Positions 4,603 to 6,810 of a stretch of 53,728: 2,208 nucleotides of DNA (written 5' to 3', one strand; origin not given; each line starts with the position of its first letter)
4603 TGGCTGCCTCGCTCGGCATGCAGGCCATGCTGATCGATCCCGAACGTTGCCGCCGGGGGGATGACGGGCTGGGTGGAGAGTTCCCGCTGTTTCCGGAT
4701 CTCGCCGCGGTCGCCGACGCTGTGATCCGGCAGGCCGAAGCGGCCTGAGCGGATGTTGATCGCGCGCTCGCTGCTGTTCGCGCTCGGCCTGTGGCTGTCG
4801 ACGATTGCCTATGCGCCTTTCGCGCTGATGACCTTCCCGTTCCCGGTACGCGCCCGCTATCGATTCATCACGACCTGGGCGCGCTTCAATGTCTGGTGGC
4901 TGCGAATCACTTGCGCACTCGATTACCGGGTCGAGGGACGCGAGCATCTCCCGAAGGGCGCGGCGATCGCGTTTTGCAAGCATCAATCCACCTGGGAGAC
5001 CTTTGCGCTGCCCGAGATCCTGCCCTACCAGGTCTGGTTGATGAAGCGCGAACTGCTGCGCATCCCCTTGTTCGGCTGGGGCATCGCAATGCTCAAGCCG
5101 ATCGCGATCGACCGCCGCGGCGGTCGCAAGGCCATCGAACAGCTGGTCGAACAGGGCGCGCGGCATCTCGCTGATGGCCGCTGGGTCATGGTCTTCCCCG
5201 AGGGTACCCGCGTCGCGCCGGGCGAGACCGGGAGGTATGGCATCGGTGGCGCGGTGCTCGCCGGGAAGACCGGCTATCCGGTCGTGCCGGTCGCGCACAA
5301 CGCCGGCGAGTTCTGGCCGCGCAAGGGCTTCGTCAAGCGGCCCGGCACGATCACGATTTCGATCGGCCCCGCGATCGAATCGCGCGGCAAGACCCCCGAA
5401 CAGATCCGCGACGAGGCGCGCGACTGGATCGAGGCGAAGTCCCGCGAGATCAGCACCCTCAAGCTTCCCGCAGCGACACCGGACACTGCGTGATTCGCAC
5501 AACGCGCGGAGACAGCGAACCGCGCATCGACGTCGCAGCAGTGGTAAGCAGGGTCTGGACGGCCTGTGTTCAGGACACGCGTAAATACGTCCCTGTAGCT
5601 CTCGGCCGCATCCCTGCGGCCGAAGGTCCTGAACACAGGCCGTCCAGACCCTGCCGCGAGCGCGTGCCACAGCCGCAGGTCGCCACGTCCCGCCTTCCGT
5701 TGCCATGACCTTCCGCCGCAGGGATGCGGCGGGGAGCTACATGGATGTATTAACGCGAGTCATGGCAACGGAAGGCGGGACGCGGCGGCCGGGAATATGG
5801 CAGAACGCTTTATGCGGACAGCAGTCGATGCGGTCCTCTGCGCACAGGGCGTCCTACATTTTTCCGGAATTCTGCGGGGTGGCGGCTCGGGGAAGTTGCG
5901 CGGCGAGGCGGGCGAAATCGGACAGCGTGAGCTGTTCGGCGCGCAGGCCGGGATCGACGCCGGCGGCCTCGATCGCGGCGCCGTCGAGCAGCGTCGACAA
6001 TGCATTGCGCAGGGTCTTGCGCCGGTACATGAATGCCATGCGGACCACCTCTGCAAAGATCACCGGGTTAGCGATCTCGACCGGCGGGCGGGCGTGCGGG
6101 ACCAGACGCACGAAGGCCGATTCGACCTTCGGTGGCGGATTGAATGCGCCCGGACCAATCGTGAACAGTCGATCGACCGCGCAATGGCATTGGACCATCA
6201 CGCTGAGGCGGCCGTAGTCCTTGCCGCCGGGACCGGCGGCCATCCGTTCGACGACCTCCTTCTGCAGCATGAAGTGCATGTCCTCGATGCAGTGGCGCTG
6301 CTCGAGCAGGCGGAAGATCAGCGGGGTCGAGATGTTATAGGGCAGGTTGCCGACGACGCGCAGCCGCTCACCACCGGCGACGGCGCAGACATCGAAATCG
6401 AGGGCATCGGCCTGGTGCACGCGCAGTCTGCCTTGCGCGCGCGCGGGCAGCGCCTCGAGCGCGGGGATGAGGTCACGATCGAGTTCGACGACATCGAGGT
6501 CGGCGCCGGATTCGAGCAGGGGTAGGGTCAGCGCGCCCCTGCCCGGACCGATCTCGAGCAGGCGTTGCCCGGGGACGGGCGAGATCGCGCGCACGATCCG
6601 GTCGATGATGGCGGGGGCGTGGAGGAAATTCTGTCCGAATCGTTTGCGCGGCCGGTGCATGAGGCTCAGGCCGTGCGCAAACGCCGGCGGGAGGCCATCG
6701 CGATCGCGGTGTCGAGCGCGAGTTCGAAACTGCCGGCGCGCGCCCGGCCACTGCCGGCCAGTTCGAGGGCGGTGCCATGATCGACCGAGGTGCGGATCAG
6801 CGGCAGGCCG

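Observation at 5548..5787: Tandem inverted pair of 107-bp hairpin elements with a conserved REP-like loop and hypervariable, perfectly paired 29-bp arms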

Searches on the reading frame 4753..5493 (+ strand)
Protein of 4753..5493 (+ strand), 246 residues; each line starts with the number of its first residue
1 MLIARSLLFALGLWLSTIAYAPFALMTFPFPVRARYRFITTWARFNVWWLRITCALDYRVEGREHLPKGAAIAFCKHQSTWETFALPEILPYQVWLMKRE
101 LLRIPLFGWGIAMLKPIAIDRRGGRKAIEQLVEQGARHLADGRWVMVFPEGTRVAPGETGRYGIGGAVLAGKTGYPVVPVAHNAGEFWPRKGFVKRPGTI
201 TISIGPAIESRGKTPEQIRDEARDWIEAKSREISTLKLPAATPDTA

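Call 76: search_protein_families(library=pfam, proteins=[window:4753-5493:+], max_evalue=0.00001)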
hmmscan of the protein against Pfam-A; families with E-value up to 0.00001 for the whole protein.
window:4753-5493:+ (246 aa): 1 family
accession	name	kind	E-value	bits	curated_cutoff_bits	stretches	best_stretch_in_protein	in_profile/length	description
PF01553.26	Acyltransferase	-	4.7e-19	68.9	23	1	59-182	3-131/132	Acyltransferase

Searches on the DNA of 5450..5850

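Call 26: search_rna_families(source=window, start=5450, end=5850, threshold=evalue, max_evalue=10)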
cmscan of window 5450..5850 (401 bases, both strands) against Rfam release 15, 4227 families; matches with E-value up to 10: 14.
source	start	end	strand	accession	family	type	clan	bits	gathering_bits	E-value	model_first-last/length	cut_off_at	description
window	5675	5793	-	RF03877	mir-3937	Gene; miRNA;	-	35.5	84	1.2e-05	1-102/102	no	mir-3937 microRNA precursor family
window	5688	5780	-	RF04011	mir-8515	Gene; miRNA;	-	32.1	100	0.00026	1-92/92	no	mir-8515 microRNA precursor family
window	5688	5780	+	RF04011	mir-8515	Gene; miRNA;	-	30.6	100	0.00063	1-92/92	no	mir-8515 microRNA precursor family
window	5665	5800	-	RF03720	MIR4228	Gene; miRNA;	-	28.4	180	8e-05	1-152/152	no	MIR4228 microRNA precursor family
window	5682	5786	+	RF03877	mir-3937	Gene; miRNA;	-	27.8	84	0.0015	8-95/102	no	mir-3937 microRNA precursor family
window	5549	5654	-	RF04243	MIR169_3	Gene; miRNA;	CL00098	25.1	70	0.018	1-109/109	no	MIR169_3 microRNA precursor family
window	5544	5655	-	RF03475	mir-2387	Gene; miRNA;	-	23.8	93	0.08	1-78/78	no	mir-2387 microRNA precursor family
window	5680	5788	+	RF01731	TwoAYGGAY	Cis-reg;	CL00106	23.8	43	0.2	1-168/168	no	TwoAYGGAY RNA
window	5571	5626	+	RF01783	b55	Gene; sRNA;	-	19.2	70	0.72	1-61/61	no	Mycobacterium B11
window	5557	5645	+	RF03593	mir-2331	Gene; miRNA;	-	18.7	100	1.1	1-71/71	no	mir-2331 microRNA precursor family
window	5686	5791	-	RF03301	mir-3154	Gene; miRNA;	-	16.8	64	2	1-86/86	no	mir-3154 microRNA precursor family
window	5705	5810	-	RF02770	Ysr224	Gene; sRNA;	-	15.8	70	0.61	1-107/107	no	Yersinia sRNA 224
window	5549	5629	+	RF02770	Ysr224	Gene; sRNA;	-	14.6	70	1.3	1-107/107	no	Yersinia sRNA 224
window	5693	5769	-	RF02945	Corio-PBP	Gene; sRNA;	-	14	63.5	9.1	1-74/74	no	Corio-PBP RNA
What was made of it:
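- Closest known: YPAL. Different: The window copies score only 14-16 bits against Ysr224, whose gathering threshold is 70 (call 26).
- Closest known: Csr/Rsm-type CsrA-binding RNAs. Different: No family membership is shown by Rfam: TwoAYGGAY scores 23.8 bits against a threshold of 43, in one copy only (call 26).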

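Call 29: search_rna_families(source=window, start=5660, end=5810, threshold=evalue, max_evalue=1, show_alignments=8)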
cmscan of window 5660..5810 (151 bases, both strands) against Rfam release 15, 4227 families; matches with E-value up to 1: 15.
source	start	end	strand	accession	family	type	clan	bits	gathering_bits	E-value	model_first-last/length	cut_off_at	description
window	5678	5790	-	RF04240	mir-4716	Gene; miRNA;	-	40.7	76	8.5e-08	1-84/84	no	mir-4716 microRNA precursor family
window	5675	5793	-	RF03877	mir-3937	Gene; miRNA;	-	35.5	84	4.5e-06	1-102/102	no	mir-3937 microRNA precursor family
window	5672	5796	+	RF03877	mir-3937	Gene; miRNA;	-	34.3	84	9.8e-06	1-102/102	no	mir-3937 microRNA precursor family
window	5664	5802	+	RF01043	MIR1023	Gene; miRNA;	-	32.3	90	1.4e-05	1-165/165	no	MIR1023 microRNA precursor family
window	5688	5780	-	RF04011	mir-8515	Gene; miRNA;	-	32.1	100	9.7e-05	1-92/92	no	mir-8515 microRNA precursor family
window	5688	5780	+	RF04011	mir-8515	Gene; miRNA;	-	30.6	100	0.00024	1-92/92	no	mir-8515 microRNA precursor family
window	5665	5800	-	RF03720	MIR4228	Gene; miRNA;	-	28.5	180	2.9e-05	1-152/152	no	MIR4228 microRNA precursor family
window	5678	5790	-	RF03175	MIR3454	Gene; miRNA;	-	25.3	142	0.0019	1-146/147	no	MIR3454 microRNA precursor family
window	5680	5788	+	RF02010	mir-3180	Gene; miRNA;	-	24.1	99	0.044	1-92/92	no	mir-3180 microRNA precursor family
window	5678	5790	+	RF03175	MIR3454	Gene; miRNA;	-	21.3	142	0.023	1-146/147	no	MIR3454 microRNA precursor family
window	5668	5795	+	RF03565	mir-1282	Gene; miRNA;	-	16.8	107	0.54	1-101/101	no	mir-1282 microRNA precursor family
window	5686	5791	-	RF03301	mir-3154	Gene; miRNA;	-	16.8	64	0.75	1-86/86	no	mir-3154 microRNA precursor family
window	5684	5789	-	RF03635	mir-2066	Gene; miRNA;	-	16.7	100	0.58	1-72/72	no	mir-2066 microRNA precursor family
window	5706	5810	-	RF02770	Ysr224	Gene; sRNA;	-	16.4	70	0.16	49-107/107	5'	Yersinia sRNA 224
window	5679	5789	-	RF04137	MIR834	Gene; miRNA;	-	15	200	0.31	21-165/181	no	MIR834 microRNA precursor family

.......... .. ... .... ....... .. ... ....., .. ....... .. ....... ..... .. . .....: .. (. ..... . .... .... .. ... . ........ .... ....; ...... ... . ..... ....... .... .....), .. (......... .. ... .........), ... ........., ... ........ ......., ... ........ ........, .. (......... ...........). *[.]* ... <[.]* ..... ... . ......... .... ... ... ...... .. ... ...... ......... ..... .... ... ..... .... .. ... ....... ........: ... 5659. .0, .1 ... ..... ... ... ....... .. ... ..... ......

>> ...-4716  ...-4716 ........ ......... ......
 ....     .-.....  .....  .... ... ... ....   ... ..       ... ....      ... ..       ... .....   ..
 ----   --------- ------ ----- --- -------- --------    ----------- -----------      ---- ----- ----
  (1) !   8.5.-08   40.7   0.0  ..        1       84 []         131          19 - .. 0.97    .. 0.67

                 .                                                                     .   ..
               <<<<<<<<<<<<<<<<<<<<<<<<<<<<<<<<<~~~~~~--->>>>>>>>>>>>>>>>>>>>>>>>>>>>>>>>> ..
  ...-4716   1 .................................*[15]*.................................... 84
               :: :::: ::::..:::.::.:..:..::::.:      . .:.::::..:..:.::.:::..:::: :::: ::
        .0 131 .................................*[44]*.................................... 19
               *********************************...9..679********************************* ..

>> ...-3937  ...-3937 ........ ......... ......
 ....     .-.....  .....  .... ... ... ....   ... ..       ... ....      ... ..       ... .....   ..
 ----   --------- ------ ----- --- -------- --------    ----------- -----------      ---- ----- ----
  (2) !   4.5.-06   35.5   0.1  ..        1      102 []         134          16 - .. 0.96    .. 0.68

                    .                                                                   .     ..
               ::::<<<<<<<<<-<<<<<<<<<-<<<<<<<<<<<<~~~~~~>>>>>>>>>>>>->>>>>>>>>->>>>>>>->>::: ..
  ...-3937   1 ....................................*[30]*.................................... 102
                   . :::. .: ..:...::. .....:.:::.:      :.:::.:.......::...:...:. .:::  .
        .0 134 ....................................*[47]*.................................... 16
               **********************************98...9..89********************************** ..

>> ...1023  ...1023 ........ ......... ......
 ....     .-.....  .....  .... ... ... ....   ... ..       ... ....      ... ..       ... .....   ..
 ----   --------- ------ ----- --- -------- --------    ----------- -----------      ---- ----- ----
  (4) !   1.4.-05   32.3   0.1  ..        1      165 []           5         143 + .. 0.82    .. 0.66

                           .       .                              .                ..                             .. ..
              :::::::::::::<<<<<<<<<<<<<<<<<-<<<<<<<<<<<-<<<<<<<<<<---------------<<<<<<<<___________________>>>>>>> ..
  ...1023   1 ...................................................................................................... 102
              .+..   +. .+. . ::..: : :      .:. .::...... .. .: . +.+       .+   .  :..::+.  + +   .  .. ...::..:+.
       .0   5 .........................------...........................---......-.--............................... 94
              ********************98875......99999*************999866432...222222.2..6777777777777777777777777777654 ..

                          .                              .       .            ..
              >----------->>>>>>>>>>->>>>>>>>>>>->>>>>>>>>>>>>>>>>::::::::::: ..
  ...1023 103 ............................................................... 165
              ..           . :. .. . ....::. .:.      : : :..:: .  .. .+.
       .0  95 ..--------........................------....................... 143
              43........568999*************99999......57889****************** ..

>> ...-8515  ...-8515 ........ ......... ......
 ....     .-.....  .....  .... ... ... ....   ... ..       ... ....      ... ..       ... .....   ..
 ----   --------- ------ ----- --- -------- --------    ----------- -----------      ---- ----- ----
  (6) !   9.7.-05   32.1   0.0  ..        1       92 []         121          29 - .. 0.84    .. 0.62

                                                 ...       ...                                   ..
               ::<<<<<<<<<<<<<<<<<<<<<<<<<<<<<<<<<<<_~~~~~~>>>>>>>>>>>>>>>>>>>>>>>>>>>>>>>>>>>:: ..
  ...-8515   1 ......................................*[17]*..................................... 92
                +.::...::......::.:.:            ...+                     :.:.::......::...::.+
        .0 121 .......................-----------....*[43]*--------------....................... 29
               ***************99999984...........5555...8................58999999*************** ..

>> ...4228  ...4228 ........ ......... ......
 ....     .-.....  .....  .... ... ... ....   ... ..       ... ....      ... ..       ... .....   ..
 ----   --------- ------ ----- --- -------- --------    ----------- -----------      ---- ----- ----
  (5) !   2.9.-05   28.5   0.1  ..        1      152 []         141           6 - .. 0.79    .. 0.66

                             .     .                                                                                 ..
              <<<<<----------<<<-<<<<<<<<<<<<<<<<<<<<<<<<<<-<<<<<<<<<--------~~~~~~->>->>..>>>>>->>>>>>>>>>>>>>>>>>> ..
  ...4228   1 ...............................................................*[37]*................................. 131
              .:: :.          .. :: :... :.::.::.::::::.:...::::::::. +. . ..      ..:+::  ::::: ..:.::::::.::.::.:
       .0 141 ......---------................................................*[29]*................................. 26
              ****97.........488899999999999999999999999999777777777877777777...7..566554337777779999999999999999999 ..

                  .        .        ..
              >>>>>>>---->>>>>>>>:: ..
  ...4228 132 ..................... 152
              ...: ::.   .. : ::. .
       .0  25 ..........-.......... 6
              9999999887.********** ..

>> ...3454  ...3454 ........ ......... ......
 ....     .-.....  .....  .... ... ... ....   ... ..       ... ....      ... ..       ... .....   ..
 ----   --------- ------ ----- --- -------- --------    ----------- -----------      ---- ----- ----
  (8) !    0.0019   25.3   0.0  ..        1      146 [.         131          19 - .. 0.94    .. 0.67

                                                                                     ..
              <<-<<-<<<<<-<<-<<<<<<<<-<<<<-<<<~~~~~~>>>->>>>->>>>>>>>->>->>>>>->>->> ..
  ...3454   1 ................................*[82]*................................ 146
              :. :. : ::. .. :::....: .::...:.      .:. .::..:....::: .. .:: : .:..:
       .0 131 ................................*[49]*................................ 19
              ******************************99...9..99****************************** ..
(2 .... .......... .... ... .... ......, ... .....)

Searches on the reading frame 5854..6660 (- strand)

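Call 76: search_protein_families(library=pfam, proteins=[window:5854-6660:-], max_evalue=0.00001)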
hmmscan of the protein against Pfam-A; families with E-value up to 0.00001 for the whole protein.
window:5854-6660:- (268 aa): 1 family
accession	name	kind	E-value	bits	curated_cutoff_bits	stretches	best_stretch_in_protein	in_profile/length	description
PF00398.26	RrnaAD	-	3e-63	213.8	24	1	2-253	2-258/263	Ribosomal RNA adenine dimethylase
